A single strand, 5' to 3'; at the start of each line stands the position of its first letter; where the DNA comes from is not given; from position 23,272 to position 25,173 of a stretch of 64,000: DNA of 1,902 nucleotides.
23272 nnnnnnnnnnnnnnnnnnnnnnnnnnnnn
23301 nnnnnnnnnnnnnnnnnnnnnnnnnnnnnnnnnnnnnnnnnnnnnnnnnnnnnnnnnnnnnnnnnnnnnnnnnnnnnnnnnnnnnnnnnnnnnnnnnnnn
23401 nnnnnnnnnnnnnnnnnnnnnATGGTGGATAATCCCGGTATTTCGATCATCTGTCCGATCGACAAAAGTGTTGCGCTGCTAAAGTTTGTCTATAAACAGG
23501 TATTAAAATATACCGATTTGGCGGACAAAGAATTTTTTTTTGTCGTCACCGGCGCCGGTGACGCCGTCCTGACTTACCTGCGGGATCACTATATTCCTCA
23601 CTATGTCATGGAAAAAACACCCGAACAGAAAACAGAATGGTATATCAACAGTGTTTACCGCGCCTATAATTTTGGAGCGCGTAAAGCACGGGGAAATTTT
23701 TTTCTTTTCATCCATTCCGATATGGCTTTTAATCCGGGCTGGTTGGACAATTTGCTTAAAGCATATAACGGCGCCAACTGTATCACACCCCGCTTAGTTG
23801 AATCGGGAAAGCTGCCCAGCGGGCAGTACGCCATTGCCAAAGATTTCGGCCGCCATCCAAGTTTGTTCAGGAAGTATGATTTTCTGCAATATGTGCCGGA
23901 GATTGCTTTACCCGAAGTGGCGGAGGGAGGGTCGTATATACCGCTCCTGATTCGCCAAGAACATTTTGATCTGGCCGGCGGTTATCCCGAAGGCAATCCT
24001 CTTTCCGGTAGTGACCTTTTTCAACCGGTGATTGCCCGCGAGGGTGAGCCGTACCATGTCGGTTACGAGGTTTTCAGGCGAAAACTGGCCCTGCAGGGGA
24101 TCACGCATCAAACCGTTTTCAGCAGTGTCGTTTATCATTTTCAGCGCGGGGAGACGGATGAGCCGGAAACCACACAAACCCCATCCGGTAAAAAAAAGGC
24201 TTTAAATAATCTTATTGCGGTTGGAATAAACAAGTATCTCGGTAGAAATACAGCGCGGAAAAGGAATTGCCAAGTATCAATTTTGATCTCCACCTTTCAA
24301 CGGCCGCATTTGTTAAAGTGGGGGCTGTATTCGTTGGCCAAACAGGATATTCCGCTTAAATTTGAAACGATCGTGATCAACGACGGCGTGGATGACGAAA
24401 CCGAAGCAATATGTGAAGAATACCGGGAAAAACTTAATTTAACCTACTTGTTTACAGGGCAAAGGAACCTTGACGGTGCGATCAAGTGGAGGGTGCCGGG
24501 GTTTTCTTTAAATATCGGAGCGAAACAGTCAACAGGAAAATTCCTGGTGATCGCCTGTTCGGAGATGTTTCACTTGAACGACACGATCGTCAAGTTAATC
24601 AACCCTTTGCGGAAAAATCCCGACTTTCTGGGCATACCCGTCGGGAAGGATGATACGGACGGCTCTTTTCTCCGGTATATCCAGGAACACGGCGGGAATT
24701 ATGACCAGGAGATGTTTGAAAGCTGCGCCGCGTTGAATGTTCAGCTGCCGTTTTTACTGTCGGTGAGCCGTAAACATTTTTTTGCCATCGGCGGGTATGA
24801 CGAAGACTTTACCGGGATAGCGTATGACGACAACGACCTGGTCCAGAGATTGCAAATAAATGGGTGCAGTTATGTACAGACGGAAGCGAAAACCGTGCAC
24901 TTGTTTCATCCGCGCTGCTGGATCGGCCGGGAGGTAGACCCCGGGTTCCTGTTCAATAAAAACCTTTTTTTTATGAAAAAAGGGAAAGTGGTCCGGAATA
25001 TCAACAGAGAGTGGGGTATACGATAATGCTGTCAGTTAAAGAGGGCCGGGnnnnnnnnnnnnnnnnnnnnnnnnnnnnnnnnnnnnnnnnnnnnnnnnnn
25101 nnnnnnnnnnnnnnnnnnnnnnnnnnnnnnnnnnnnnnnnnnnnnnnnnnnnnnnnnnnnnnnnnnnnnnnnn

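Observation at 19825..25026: Modular duplication and fusion of glycosyltransferase domains (A | DXD–GT2–D | D'–A')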

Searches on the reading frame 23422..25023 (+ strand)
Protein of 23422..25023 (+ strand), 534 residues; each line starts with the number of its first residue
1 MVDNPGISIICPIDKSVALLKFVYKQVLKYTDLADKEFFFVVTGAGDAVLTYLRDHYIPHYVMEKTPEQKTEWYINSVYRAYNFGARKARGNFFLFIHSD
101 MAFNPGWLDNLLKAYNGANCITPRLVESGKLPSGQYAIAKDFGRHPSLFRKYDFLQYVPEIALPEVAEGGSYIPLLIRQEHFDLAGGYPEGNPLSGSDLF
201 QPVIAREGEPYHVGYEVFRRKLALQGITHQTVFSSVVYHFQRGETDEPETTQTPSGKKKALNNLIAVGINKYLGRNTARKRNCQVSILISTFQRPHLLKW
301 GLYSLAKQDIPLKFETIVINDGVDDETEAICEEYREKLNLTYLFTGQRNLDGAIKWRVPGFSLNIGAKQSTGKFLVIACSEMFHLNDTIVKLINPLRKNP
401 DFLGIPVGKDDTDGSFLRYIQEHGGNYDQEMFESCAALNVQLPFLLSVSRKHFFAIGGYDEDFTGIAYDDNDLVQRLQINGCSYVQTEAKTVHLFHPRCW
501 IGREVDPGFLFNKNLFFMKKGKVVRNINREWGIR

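Call 6: search_protein_families(library=pfam, proteins=[window:23422-25023:+], max_evalue=0.01)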
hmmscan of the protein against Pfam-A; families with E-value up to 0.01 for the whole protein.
window:23422-25023:+ (534 aa): 3 families
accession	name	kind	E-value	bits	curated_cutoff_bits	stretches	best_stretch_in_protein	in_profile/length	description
PF00535.33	Glycos_transf_2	-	3.5e-19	69.8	23.3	2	286-421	1-130/168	Glycosyl transferase family 2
PF10111.15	Glyco_tranf_2_2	-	3.1e-08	33.9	27.3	1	448-480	170-202/276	Glycosyltransferase like family 2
PF02709.20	Glyco_transf_7C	-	1.7e-05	24.8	23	1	446-494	24-72/78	N-terminal domain of galactosyltransferase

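Call 11: find_encoding_contigs(protein=window:23422-25023:+, flank=10000, max_places=6)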
Protein window:23422-25023:+ (534 aa): no gene with exactly this product is on record in the collection.

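Call 12: find_homologous_proteins(query=window:23422-25023:+)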
Query window:23422-25023:+ (534 aa): 233 proteins with E <= 0.001 among 7845 candidates; the best 120 are listed.
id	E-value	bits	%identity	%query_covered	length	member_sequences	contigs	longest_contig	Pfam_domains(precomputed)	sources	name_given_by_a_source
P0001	0.0e+0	1257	100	100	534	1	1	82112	PF10111.15,PF00535.33,PF02709.21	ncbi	ncbi:MAG: glycosyltransferase family 2 protein [Bacillota bacterium]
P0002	0.0e+0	1017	80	99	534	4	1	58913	PF10111.15,PF00535.33,PF02709.21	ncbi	-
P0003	2.4e-225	767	61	99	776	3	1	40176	PF10111.15,PF00535.33,PF02709.21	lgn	-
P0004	1.5e-217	742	61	99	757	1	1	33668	PF10111.15,PF00535.33,PF02709.21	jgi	-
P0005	5.5e-200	684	51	60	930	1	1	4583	PF10111.15,PF00535.33,PF02709.21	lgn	-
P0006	3.6e-195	668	51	60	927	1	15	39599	PF10111.15,PF00535.33,PF02709.21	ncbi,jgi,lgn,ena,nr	ncbi:MAG: glycosyl transferase family 2 [Peptococcaceae bacterium BRH_c4a]|nr:MAG: glycosyl transfer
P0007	3.6e-194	664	53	56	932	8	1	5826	PF10111.15,PF00535.33,PF02709.21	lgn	-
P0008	2.0e-192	659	57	47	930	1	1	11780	PF10111.15,PF00535.33,PF02709.21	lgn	-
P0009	1.8e-191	656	58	49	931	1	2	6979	PF10111.15,PF00535.33,PF02709.21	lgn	-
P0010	1.8e-190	652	57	47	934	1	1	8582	PF10111.15,PF00535.33,PF02709.21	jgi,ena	-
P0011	2.7e-190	652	52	53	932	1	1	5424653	PF10111.15,PF00535.33,PF02709.21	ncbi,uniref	ncbi:glycosyltransferase [Desulfosporosinus sp. SB140]|uniref:glycosyltransferase n=1 Tax=Desulfospo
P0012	6.0e-190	651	56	47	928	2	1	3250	PF10111.15,PF00535.33,PF02709.21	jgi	-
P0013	6.4e-190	650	55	49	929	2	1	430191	PF10111.15,PF00535.33,PF02709.21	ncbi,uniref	ncbi:glycosyltransferase family 2 protein [Desulfosporosinus sp. SYSU MS00001]|uniref:glycosyltransf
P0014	7.6e-190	650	52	52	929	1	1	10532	PF10111.15,PF00535.33,PF02709.21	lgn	-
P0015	8.5e-190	650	56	50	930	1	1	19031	PF10111.15,PF00535.33,PF02709.21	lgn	-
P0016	3.9e-189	648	52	53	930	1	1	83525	PF10111.15,PF00535.33,PF02709.21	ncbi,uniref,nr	ncbi:glycosyltransferase [Desulfosporosinus sp. PR]|uniref:glycosyltransferase family 2 protein n=1 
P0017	2.6e-188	645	58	47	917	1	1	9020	PF10111.15,PF00535.33,PF02709.21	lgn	-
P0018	2.8e-187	642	48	59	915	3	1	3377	PF10111.15,PF00535.33,PF02709.21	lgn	-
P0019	4.3e-187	641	55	47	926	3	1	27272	PF10111.15,PF00535.33,PF02709.21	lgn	-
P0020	4.3e-186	638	58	49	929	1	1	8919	PF10111.15,PF00535.33,PF02709.21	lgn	-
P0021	1.3e-129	451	56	46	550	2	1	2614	PF10111.15,PF00535.33,PF02709.21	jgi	jgi:hypothetical protein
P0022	5.0e-110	387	40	98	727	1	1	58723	PF10111.15,PF00535.33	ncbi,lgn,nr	ncbi:MAG: glycosyltransferase [Desulfosporosinus sp.]|nr:glycosyltransferase [Desulfosporosinus sp.]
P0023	2.5e-99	351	62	47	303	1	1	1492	PF00535.33,PF02709.21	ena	-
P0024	1.0e-97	346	58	49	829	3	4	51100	PF00534.27,PF00535.33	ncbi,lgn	-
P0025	1.4e-96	342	57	49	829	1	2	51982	PF00534.27,PF00535.33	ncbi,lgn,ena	-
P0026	9.9e-95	336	55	49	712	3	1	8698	PF00534.27,PF00535.33,PF13692.13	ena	-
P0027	1.4e-94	336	58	49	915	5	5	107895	PF00534.27,PF00535.33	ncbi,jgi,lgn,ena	jgi:glycosyltransferase involved in cell wall biosynthesis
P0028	2.5e-94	335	58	49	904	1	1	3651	PF00534.27,PF00535.33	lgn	-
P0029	2.8e-94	335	58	47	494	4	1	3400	PF10111.15,PF00535.33,PF02709.21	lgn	-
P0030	1.1e-93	333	59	48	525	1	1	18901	PF10111.15,PF00535.33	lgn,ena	-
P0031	1.6e-93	332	58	49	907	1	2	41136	PF00534.27,PF00535.33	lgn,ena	-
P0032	1.7e-93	332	58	47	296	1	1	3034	PF10111.15,PF00535.33,PF02709.21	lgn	-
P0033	2.4e-93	332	56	50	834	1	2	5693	PF00535.33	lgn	-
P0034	2.8e-93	332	54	51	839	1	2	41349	PF00534.27,PF00535.33,PF13692.13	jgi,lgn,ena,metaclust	metaclust:\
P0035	1.5e-92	329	56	50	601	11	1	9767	PF00535.33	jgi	-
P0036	2.0e-92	329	57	49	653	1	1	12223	PF00534.27,PF00535.33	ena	-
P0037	2.8e-92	328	61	46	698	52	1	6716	PF13578.13,PF00535.33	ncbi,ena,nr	ncbi:MAG TPA: glycosyltransferase family 2 protein [Syntrophomonadaceae bacterium]|nr:glycosyltransf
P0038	4.1e-92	328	60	46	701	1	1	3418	PF13578.13,PF00535.33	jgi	jgi:predicted O-methyltransferase YrrM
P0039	7.3e-92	327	57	49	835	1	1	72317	PF10111.15,PF00534.27,PF00535.33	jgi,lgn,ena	-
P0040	8.0e-92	327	56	50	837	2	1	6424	PF00534.27,PF00535.33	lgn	-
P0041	1.5e-91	326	56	49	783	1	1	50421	PF13489.13,PF00534.27,PF13649.13,PF00535.33,PF08241.19,PF08242.19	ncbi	-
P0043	6.5e-91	324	59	46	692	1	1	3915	PF13578.13,PF00535.33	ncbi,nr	ncbi:MAG TPA: class I SAM-dependent methyltransferase, partial [Syntrophomonadaceae bacterium]|nr:cl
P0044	1.3e-90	323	57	50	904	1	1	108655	PF00534.27,PF00535.33,PF13692.13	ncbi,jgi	ncbi:MAG: glycosyltransferase [Methanoregulaceae archaeon]|jgi:glycosyltransferase involved in cell 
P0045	1.4e-90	323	60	45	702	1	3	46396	PF13578.13,PF00535.33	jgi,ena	-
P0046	8.3e-90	320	59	46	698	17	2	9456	PF13578.13,PF00535.33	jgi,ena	-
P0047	9.4e-90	320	60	46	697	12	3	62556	PF13578.13,PF00535.33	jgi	jgi:predicted O-methyltransferase YrrM/glycosyltransferase involved in cell wall biosynthesis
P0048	9.4e-90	320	59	46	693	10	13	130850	PF13578.13,PF00535.33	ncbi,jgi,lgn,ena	jgi:glycosyltransferase involved in cell wall biosynthesis/predicted O-methyltransferase YrrM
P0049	2.1e-89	319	59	46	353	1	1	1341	PF00535.33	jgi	jgi:hypothetical protein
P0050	2.9e-89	318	59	45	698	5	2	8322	PF13578.13,PF00535.33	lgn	-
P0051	9.6e-89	317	60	45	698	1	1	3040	PF13578.13,PF00535.33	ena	-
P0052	1.1e-88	316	55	50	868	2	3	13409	PF00534.27,PF00535.33,PF13692.13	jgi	-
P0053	2.6e-88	315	57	48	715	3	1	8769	PF13578.13,PF00535.33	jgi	-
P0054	3.1e-88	315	57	47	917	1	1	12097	PF00534.27,PF00535.33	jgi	jgi:glycosyltransferase involved in cell wall biosynthesis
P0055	1.9e-87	312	52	49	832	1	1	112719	PF00534.27,PF00535.33,PF13692.13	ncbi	-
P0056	6.3e-87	311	58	45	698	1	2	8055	PF13578.13,PF00535.33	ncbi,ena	-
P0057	1.7e-86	309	57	45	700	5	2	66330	PF13578.13,PF00535.33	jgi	-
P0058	1.9e-86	309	58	45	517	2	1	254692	PF00535.33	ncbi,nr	ncbi:MAG: glycosyltransferase [Desulfosporosinus sp.]|nr:glycosyltransferase [Desulfosporosinus sp.]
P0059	2.1e-86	309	57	45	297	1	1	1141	PF00535.33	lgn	-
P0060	7.1e-86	307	55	49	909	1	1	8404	PF10111.15,PF00534.27,PF00535.33,PF13692.13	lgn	-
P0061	8.3e-86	307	58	45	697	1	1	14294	PF13578.13,PF00535.33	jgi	jgi:glycosyltransferase involved in cell wall biosynthesis/predicted O-methyltransferase YrrM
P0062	9.0e-86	307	55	50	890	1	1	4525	PF00534.27,PF00535.33,PF13692.13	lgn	-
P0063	9.0e-86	307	56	45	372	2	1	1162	PF00535.33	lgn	-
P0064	9.8e-86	307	54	50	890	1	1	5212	PF00534.27,PF00535.33,PF13692.13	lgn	-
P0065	1.0e-85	307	58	45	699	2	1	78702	PF13578.13,PF00535.33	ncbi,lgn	-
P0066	2.5e-85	305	54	49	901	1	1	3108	PF00534.27,PF00535.33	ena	-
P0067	2.6e-85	305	57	46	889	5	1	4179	PF00534.27,PF00535.33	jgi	-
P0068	3.2e-85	305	58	45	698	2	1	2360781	PF13578.13,PF00535.33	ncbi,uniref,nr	ncbi:hypothetical protein SYNTR_1571 [Candidatus Syntrophocurvum alkaliphilum]|uniref:Glycosyltransf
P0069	7.5e-85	304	56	45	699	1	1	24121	PF13578.13,PF00535.33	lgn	-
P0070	9.0e-85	303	58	46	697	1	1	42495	PF13578.13,PF00535.33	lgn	-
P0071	1.8e-84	302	56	47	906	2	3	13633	PF10111.15,PF00534.27,PF00535.33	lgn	-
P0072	2.2e-84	302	56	47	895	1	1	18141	PF00535.33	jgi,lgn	jgi:glycosyltransferase involved in cell wall biosynthesis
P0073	2.4e-84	302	56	46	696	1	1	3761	PF13578.13,PF00535.33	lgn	-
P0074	2.5e-84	302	53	51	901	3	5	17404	PF00534.27,PF00535.33,PF13692.13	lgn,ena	-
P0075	3.4e-84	302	55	46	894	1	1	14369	PF00534.27,PF00535.33,PF13692.13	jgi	-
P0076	3.9e-84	301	54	48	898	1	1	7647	PF00534.27,PF00535.33,PF13692.13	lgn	-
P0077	5.5e-84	301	52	50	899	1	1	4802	PF00534.27,PF00535.33,PF13692.13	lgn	-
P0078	7.7e-84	300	57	45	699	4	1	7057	PF13578.13,PF00535.33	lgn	-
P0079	1.1e-83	300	54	49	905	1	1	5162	PF00534.27,PF00535.33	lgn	-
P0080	2.8e-83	299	57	46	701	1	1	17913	PF13578.13,PF00535.33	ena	-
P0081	4.4e-83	298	55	46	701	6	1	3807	PF13578.13,PF00535.33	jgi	jgi:predicted O-methyltransferase YrrM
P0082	5.8e-83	297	52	50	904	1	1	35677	PF00534.27,PF00535.33,PF13692.13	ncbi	-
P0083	5.9e-83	297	53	52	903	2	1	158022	PF00534.27,PF00535.33,PF13692.13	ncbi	ncbi:MAG: glycosyltransferase [Ignavibacteriales bacterium]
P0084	7.3e-83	297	52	50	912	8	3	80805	PF00534.27,PF00535.33,PF13692.13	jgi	-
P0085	1.5e-82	296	53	49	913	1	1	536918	PF00534.27,PF00535.33,PF13692.13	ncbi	-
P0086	2.9e-82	295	52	49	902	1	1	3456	PF00534.27,PF00535.33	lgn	-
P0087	3.0e-82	295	52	47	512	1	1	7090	PF10111.15,PF00535.33,PF02709.21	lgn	-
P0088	3.4e-82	295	51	50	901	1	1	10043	PF00534.27,PF00535.33,PF13692.13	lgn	-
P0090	8.1e-82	294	54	45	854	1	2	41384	PF00534.27,PF00535.33,PF13692.13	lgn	-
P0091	1.0e-81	293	54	46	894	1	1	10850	PF00534.27,PF00535.33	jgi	-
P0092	3.1e-81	292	54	48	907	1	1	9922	PF00534.27,PF00535.33,PF13692.13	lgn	-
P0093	4.0e-81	291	55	45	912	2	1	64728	PF00534.27,PF00535.33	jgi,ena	-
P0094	4.3e-81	291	57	45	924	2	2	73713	PF00534.27,PF00535.33,PF13692.13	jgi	jgi:glycosyltransferase involved in cell wall biosynthesis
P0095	6.4e-81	291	51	49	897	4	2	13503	PF00534.27,PF00535.33,PF13692.13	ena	-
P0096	1.2e-80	290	55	46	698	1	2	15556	PF13578.13,PF00535.33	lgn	-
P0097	1.2e-80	290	52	45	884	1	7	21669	PF00534.27,PF00535.33,PF13692.13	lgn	-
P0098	1.4e-80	290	53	46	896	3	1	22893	PF00534.27,PF00535.33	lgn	-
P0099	1.8e-80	289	53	49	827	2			PF10111.15,PF00534.27,PF00535.33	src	-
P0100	2.1e-80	289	51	50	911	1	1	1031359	PF00534.27,PF00535.33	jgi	-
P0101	2.5e-80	289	51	50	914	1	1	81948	PF00534.27,PF00535.33,PF13692.13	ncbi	-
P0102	3.0e-80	288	52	49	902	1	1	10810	PF00534.27,PF00535.33,PF13692.13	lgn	-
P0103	5.1e-80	288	50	49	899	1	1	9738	PF10111.15,PF00534.27,PF00535.33,PF13692.13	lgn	-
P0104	7.6e-80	287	51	49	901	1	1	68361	PF00534.27,PF00535.33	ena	-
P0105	8.4e-80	287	50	49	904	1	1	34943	PF00534.27,PF00535.33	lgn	-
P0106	1.1e-79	287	51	49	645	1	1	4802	PF00534.27,PF00535.33,PF13692.13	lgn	-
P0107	1.8e-79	286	50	50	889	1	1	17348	PF00535.33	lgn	-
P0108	2.2e-79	286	51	51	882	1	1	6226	PF00534.27,PF00535.33,PF13692.13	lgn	-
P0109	5.2e-79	284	52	49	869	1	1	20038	PF00534.27,PF00535.33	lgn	-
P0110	6.6e-79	284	52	46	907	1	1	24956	PF00534.27,PF00535.33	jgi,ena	-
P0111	1.1e-78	283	53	45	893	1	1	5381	PF00534.27,PF00535.33,PF13692.13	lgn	-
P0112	2.1e-78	282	50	49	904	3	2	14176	PF00534.27,PF00535.33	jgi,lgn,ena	-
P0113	2.9e-78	282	50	49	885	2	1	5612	PF00534.27,PF00535.33,PF13692.13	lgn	-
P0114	3.2e-78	282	50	50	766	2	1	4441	PF00534.27,PF00535.33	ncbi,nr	ncbi:MAG TPA: glycosyltransferase, partial [bacterium]|nr:glycosyltransferase [bacterium]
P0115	3.5e-78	282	50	49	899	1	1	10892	PF00534.27,PF00535.33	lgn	-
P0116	3.8e-78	282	53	46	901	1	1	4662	PF00534.27,PF00535.33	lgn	-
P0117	5.7e-78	281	50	50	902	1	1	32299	PF00534.27,PF00535.33,PF13692.13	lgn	-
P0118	6.5e-78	281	50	50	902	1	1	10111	PF00534.27,PF00535.33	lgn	-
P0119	7.9e-78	281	48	49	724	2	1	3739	PF00534.27,PF00535.33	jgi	jgi:glycosyltransferase involved in cell wall biosynthesis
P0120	8.3e-78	280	49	50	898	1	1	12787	PF00534.27,PF00535.33,PF13692.13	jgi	jgi:glycosyltransferase involved in cell wall biosynthesis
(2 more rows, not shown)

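Call 15: find_encoding_contigs(protein=P0002, flank=10000, max_places=3)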
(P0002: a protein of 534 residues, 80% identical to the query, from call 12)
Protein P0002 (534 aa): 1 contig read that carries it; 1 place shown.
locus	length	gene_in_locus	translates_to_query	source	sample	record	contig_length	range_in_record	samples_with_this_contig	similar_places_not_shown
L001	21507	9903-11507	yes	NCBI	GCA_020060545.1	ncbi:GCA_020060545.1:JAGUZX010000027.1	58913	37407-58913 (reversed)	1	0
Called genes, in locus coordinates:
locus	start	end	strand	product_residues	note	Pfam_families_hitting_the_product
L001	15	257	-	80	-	PF00741:Gas_vesicle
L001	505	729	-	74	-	-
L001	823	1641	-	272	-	PF12774:AAA_6 (weak), PF07726:AAA_3, PF07728:AAA_5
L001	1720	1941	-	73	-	-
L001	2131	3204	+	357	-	PF14397:ATPgrasp_ST (faint), PF08443:RimK (faint), PF14398:ATPgrasp_YheCD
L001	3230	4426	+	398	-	PF20706:GT4-conflict, PF00534:Glycos_transf_1, PF13692:Glyco_trans_1_4, PF13524:Glyco_trans_1_2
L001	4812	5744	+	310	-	PF01370:Epimerase, PF04321:RmlD_sub_bind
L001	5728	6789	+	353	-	PF01073:3Beta_HSD (weak), PF01370:Epimerase, PF02719:Polysacc_synt_2, PF04321:RmlD_sub_bind (faint), PF07993:NAD_binding_4 (weak), PF16363:GDP_Man_Dehyd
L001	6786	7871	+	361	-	PF02350:Epimerase_2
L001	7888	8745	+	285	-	PF05050:Methyltransf_21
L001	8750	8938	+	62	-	-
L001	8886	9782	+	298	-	-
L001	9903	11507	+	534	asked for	PF00535:Glycos_transf_2 (weak), PF10111:Glyco_tranf_2_2 (faint), PF02709:Glyco_transf_7C (faint), PF00535:Glycos_transf_2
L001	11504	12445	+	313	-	PF00535:Glycos_transf_2, PF10111:Glyco_tranf_2_2, PF13641:Glyco_tranf_2_3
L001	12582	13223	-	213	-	-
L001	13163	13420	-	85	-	PF18993:Rv0078B (weak)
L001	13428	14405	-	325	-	PF01370:Epimerase, PF04321:RmlD_sub_bind (faint), PF16363:GDP_Man_Dehyd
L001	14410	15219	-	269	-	PF00535:Glycos_transf_2, PF10111:Glyco_tranf_2_2, PF13641:Glyco_tranf_2_3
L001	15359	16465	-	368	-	PF00535:Glycos_transf_2, PF10111:Glyco_tranf_2_2, PF13641:Glyco_tranf_2_3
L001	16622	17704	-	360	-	PF01370:Epimerase, PF04321:RmlD_sub_bind, PF16363:GDP_Man_Dehyd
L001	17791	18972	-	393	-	PF13439:Glyco_transf_4, PF13579:Glyco_trans_4_4 (weak), PF00534:Glycos_transf_1, PF13692:Glyco_trans_1_4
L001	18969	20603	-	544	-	PF00535:Glycos_transf_2 (weak)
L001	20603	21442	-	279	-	-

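Call 16: find_encoding_contigs(protein=P0003, flank=10000, max_places=3)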
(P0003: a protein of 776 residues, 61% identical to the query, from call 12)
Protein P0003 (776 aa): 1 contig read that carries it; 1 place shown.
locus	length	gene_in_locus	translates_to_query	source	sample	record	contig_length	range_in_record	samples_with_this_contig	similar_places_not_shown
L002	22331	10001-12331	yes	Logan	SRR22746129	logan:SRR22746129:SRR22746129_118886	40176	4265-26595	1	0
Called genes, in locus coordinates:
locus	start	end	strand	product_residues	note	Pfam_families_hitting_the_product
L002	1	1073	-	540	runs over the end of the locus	PF00082:Peptidase_S8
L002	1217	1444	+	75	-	PF00741:Gas_vesicle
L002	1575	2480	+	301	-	PF01370:Epimerase, PF04321:RmlD_sub_bind, PF16363:GDP_Man_Dehyd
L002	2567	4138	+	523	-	PF24517:CBM96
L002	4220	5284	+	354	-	PF01073:3Beta_HSD, PF01370:Epimerase, PF02719:Polysacc_synt_2, PF04321:RmlD_sub_bind (weak), PF07993:NAD_binding_4, PF16363:GDP_Man_Dehyd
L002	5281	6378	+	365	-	PF02350:Epimerase_2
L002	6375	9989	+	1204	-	PF00535:Glycos_transf_2 (weak), PF10111:Glyco_tranf_2_2 (faint), PF02709:Glyco_transf_7C (weak)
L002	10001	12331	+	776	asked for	PF10111:Glyco_tranf_2_2 (faint), PF02709:Glyco_transf_7C (faint), PF00535:Glycos_transf_2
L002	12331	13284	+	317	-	PF13641:Glyco_tranf_2_3, PF00535:Glycos_transf_2, PF10111:Glyco_tranf_2_2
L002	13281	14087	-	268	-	PF00535:Glycos_transf_2, PF10111:Glyco_tranf_2_2, PF13641:Glyco_tranf_2_3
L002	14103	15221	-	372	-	PF00535:Glycos_transf_2, PF10111:Glyco_tranf_2_2, PF13641:Glyco_tranf_2_3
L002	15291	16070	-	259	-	-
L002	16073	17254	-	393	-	PF13439:Glyco_transf_4, PF00534:Glycos_transf_1, PF13692:Glyco_trans_1_4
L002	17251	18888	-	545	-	PF08241:Methyltransf_11 (weak), PF00535:Glycos_transf_2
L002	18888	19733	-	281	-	-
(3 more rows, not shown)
